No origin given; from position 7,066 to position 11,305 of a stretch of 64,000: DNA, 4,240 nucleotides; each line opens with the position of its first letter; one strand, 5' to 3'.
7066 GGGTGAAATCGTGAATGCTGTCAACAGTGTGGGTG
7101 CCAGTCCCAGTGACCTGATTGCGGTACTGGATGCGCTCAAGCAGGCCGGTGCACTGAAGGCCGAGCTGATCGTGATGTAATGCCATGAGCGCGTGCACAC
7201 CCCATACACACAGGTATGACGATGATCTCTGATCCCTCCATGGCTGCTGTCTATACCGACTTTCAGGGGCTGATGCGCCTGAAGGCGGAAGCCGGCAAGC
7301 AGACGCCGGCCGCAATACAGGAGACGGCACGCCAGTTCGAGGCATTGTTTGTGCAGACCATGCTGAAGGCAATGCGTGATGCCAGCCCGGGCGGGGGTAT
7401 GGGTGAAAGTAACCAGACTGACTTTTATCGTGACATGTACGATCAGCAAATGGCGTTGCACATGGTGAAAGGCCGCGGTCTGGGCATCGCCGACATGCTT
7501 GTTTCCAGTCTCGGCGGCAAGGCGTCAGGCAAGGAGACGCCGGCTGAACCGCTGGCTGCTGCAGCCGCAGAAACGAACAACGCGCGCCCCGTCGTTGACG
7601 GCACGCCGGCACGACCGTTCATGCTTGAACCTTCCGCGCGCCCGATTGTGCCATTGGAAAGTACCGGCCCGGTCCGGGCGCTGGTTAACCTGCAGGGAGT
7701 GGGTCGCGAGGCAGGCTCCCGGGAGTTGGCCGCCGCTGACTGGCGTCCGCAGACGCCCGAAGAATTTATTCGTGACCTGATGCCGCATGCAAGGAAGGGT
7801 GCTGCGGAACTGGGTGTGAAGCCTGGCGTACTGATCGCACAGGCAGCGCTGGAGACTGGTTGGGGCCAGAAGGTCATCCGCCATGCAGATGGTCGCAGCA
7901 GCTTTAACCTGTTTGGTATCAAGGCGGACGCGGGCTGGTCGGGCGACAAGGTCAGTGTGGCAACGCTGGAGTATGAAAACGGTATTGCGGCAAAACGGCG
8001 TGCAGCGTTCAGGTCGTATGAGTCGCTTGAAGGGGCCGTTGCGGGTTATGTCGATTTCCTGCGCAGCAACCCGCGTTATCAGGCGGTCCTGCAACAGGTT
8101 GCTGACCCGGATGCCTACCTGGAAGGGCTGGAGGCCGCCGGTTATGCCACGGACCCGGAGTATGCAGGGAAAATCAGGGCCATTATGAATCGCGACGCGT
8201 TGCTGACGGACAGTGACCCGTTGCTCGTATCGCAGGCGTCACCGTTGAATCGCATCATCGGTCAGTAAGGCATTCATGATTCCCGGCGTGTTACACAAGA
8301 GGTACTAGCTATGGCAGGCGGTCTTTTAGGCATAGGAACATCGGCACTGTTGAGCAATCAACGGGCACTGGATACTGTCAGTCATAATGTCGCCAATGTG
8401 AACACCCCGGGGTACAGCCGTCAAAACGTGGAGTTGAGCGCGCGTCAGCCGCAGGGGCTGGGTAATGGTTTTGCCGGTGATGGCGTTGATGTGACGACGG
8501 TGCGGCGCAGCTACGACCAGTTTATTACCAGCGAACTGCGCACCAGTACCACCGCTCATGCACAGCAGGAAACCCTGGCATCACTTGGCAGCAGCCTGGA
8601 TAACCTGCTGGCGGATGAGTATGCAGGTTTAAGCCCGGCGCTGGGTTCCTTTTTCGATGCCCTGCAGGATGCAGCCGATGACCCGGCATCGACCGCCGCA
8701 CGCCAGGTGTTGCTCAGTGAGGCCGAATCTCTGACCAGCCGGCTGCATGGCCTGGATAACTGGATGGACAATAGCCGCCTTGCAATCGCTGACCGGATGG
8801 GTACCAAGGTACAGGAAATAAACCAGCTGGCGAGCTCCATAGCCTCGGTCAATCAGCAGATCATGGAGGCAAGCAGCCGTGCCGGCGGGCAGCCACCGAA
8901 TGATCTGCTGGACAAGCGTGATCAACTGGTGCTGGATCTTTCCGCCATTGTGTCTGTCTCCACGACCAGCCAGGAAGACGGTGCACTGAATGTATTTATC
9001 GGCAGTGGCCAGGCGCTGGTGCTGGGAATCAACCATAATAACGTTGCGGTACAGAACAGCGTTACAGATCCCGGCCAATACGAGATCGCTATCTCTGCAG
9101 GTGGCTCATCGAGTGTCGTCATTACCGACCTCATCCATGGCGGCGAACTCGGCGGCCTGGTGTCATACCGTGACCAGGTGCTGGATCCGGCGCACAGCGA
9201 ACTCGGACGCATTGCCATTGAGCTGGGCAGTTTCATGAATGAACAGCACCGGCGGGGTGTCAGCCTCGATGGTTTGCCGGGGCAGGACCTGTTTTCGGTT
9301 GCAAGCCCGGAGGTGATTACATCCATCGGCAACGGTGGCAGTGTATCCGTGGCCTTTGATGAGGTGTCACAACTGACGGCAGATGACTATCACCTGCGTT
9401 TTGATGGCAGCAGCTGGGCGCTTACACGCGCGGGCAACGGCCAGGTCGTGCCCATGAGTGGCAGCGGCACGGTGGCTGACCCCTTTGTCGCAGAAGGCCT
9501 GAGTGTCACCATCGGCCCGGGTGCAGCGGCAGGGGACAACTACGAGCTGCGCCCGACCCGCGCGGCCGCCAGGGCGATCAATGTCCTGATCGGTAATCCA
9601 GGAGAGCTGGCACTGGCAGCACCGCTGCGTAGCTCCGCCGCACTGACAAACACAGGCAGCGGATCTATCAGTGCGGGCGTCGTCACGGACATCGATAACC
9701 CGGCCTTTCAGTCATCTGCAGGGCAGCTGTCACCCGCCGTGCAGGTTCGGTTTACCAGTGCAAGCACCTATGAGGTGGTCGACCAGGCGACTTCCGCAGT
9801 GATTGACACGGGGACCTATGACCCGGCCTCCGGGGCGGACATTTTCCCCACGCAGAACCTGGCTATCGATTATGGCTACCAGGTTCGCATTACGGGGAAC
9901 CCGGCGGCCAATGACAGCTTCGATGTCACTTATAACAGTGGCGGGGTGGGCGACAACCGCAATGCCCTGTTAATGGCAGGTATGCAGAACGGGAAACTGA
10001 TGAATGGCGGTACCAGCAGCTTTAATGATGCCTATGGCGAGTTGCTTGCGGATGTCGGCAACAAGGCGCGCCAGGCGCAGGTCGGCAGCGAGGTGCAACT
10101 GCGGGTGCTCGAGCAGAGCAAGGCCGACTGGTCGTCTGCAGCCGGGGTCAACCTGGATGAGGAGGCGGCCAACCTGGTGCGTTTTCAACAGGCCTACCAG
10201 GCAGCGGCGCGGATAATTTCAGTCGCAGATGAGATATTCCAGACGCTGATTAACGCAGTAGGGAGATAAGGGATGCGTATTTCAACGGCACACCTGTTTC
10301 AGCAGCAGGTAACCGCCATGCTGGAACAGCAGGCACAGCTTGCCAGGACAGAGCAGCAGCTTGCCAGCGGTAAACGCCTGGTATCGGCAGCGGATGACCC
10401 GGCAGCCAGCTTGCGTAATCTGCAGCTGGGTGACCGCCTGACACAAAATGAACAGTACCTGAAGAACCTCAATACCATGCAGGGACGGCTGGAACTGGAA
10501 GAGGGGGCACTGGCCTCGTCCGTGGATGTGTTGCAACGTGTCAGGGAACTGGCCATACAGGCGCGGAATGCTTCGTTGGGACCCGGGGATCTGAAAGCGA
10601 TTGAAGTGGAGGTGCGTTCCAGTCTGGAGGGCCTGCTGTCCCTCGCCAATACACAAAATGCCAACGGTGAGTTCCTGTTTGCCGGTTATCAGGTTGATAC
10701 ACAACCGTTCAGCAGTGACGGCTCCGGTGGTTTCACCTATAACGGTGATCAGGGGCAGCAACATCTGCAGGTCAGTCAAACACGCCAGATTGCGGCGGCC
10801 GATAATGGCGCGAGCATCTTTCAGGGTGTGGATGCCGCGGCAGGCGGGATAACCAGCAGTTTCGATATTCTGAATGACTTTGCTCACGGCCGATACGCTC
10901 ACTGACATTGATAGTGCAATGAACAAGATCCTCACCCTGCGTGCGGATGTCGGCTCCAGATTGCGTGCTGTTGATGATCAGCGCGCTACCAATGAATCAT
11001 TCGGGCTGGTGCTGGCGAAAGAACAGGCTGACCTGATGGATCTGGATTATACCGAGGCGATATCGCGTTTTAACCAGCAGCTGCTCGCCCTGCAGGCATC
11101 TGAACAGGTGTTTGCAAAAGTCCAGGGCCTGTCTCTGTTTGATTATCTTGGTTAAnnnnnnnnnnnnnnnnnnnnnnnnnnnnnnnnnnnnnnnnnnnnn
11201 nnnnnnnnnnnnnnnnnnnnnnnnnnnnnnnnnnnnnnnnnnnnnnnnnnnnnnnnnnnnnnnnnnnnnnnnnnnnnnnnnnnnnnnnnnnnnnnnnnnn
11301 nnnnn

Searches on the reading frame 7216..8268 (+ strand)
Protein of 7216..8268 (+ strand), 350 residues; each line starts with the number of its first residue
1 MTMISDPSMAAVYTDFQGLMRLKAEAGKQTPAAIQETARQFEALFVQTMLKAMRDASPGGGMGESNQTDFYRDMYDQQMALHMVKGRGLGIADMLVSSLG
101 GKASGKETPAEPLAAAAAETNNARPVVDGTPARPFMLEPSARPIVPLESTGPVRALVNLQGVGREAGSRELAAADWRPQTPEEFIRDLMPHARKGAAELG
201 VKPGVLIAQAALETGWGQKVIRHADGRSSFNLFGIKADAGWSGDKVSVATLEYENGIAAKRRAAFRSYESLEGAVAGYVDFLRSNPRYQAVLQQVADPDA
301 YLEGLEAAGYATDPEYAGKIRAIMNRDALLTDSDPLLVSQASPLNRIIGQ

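Call 5: search_protein_families(library=ncbifam, proteins=[window:7216-8268:+])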
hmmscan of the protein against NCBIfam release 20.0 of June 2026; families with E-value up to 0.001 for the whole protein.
window:7216-8268:+ (350 aa): 16 families
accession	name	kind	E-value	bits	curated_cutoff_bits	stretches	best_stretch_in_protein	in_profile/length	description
TIGR02541.1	flagell_FlgJ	equivalog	4.2e-93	312.4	193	1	14-327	3-293/294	flagellar assembly peptidoglycan hydrolase FlgJ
NF009354.0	PRK12709.1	equivalog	2.4e-60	204.7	456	1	14-326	16-321/323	flagellar rod assembly protein/muramidase FlgJ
NF009358.0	PRK12713.1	equivalog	2.9e-59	201.2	595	1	11-325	14-324/339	flagellar rod assembly protein/muramidase FlgJ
NF009357.0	PRK12712.1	equivalog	3e-55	188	606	1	15-326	19-341/344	flagellar rod assembly protein/muramidase FlgJ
NF009355.0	PRK12710.1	equivalog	2.5e-48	164.8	358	2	182-329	131-278/291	flagellar rod assembly protein/muramidase FlgJ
NF038016.1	sporang_Gsm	equivalog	8.9e-29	100.9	240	1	176-326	159-309/316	sporangiospore maturation cell wall hydrolase GsmA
NF009350.0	PRK12708.1-2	equivalog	3e-14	53.4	189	1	8-103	6-102/132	peptidoglycan hydrolase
NF006360.0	PRK08581.1-2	equivalog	1.2e-09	37.2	605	1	183-328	412-558/709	amidase domain-containing protein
NF009351.0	PRK12708.1-3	equivalog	4.4e-09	36.5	183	1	26-102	17-96/129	peptidoglycan hydrolase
NF009349.0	PRK12708.1-1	equivalog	2.1e-08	34.6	141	1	27-102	18-97/97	peptidoglycan hydrolase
NF006359.0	PRK08581.1-1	equivalog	1e-07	31.1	798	1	184-329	323-468/619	amidase domain-containing protein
NF009431.0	PRK12790.1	equivalog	1.6e-07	31.3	110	1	28-95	34-102/115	flagellar assembly peptidoglycan hydrolase FlgJ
NF004974.0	PRK06347.1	equivalog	8.5e-07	28.3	701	1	181-329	150-299/592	1,4-beta-N-acetylmuramoylhydrolase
NF009352.0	PRK12708.1-4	equivalog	3.1e-06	27.6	178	1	32-120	26-115/140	peptidoglycan hydrolase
NF006361.0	PRK08581.1-3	equivalog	3.7e-06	25.6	839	1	183-323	350-491/652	amidase domain-containing protein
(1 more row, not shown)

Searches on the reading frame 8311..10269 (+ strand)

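Call 5: search_protein_families(library=ncbifam, proteins=[window:8311-10269:+])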
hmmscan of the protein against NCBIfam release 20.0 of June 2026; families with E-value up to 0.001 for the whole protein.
window:8311-10269:+ (652 aa): 16 families
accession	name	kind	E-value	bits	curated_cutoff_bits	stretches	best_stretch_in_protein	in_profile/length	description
TIGR02492.1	flgK_ends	equivalog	1.6e-105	353.9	170.75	2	5-331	2-321/437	flagellar hook-associated protein FlgK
TIGR03506.1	FlgEFG_subfam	subfamily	5.4e-10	39.5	70.25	1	6-70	3-68/351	flagellar hook-basal body complex protein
NF009278.1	PRK12636.1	equivalog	7.5e-10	38.8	350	1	611-648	223-260/263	flagellar basal body rod protein FlgG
NF004241.1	PRK05682.1-5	equivalog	2.2e-09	37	469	1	10-41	9-40/446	flagellar hook protein FlgE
NF040922.1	flgE_Caulobact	equivalog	4e-09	36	750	1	9-81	10-78/505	flagellar hook protein FlgE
NF004238.1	PRK05682.1-1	equivalog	4.6e-09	36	400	1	611-648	375-412/414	flagellar hook protein FlgE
NF005286.1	PRK06803.1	equivalog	6.7e-09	35.4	467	1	7-68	4-60/402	flagellar hook protein FlgE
NF004242.0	PRK05682.2-1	equivalog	7.1e-08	31.6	365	1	613-650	384-421/422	flagellar hook protein FlgE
TIGR02488.1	flgG_G_neg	equivalog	8.2e-08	32.1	252.75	0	11-42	7-38/259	flagellar basal-body rod protein FlgG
TIGR02490.1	flgF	equivalog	1.2e-07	31.5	178.5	1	9-64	4-56/218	flagellar basal-body rod protein FlgF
NF009275.1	PRK12632.1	equivalog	3.7e-07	30.6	170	1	6-48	8-50/130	flagellar basal body rod protein FlgC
TIGR01396.1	FlgB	equivalog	8.7e-07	29.2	59.05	0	12-41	11-40/131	flagellar basal body rod protein FlgB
TIGR01395.1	FlgC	equivalog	3.8e-05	24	102.1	0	6-36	4-34/137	flagellar basal body rod protein FlgC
NF004243.1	PRK05682.2-2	equivalog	7.4e-05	22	801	0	8-67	9-67/420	flagellar hook protein FlgE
NF009282.1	PRK12642.1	equivalog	0.00014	21.2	242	0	8-42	7-41/239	flagellar basal-body rod protein FlgF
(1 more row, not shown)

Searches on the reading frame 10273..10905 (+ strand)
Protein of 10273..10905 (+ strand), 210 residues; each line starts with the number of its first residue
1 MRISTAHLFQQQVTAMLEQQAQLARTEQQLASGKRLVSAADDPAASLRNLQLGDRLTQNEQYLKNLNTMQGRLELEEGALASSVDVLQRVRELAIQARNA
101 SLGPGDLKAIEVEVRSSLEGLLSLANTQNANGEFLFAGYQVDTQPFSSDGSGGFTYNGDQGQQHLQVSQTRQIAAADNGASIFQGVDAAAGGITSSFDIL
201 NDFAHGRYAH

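Call 5: search_protein_families(library=ncbifam, proteins=[window:10273-10905:+])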
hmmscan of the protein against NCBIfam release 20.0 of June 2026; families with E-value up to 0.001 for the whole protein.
window:10273-10905:+ (210 aa): 27 families (the best 25 are shown)
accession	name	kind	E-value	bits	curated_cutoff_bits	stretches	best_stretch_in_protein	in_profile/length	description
TIGR02550.1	flagell_flgL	equivalog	3.9e-62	210.8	127.2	1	2-191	1-190/387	flagellar hook-associated protein FlgL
NF009361.0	PRK12717.1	equivalog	2.1e-47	161.9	407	1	1-186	1-186/524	flagellar hook-associated protein 3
NF005187.0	PRK06663.1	equivalog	4.1e-33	114.8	337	1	1-188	2-203/419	flagellar hook-associated protein 3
NF009362.0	PRK12718.1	equivalog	1.9e-31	109.7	602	1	1-188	1-189/510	flagellar hook-associated protein FlgL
NF005980.0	PRK08073.1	equivalog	7.8e-25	87.7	291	1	1-184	1-179/287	flagellar hook-associated protein 3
NF006265.0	PRK08412.1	equivalog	2.6e-17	62.3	749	1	1-188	1-183/827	flagellar hook-associated protein FlgL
NF009444.0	PRK12802.1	equivalog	8.7e-17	61.6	332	1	19-138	21-140/282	flagellin domain-containing protein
NF011282.0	PRK14692.1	equivalog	1.4e-13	50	878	1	1-169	1-162/749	flagellar hook-associated protein FlgL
NF006468.0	PRK08869.1-3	subfamily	1.6e-12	47.2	436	1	20-139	22-141/378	polar flagellin E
NF006467.0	PRK08869.1-2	subfamily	5.3e-11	42.2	443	1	19-139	21-141/400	flagellin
NF006470.0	PRK08869.1-5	equivalog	5.7e-10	38.9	423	1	19-138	20-139/388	flagellin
NF005294.0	PRK06819.1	subfamily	2.8e-09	37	387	1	16-133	18-135/376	FliC/FljB family flagellin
NF006466.0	PRK08869.1-1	subfamily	5.5e-09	36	426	1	23-139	25-141/377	flagellin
NF006469.0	PRK08869.1-4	equivalog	7.3e-09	35.5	627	1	21-139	23-141/377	flagellin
NF009447.0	PRK12805.1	equivalog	7.4e-09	35.5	404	1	21-132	21-132/287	FliC/FljB family flagellin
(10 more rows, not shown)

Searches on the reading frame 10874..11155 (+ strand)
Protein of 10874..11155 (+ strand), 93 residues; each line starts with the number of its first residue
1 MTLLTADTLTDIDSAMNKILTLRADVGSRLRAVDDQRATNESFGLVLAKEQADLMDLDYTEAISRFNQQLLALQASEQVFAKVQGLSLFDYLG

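Call 5: search_protein_families(library=ncbifam, proteins=[window:10874-11155:+])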
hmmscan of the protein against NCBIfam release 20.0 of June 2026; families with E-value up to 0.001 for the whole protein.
window:10874-11155:+ (93 aa): 9 families
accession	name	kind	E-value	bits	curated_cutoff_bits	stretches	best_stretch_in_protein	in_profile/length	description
TIGR02550.1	flagell_flgL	equivalog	2.2e-24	86.5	127.2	1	7-92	302-387/387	flagellar hook-associated protein FlgL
NF009361.0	PRK12717.1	equivalog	7.8e-18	64.3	407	1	7-92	439-524/524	flagellar hook-associated protein 3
NF005187.0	PRK06663.1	equivalog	4.5e-11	42.2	337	1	4-92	330-418/419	flagellar hook-associated protein 3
NF009362.0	PRK12718.1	equivalog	1.2e-06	27.9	602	1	10-90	427-507/510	flagellar hook-associated protein FlgL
NF011282.0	PRK14692.1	equivalog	4.3e-06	25.3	878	1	9-92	666-749/749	flagellar hook-associated protein FlgL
NF004669.0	PRK06008.1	equivalog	5.4e-06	26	230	1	3-92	259-348/348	flagellar hook-associated family protein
NF006265.0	PRK08412.1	equivalog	0.00032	19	749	1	8-92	743-827/827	flagellar hook-associated protein FlgL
NF006489.0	PRK08913.1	equivalog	0.00051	19.6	217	1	9-92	219-302/303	flagellin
NF005980.0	PRK08073.1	equivalog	0.00078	18.8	291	1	15-92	210-287/287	flagellar hook-associated protein 3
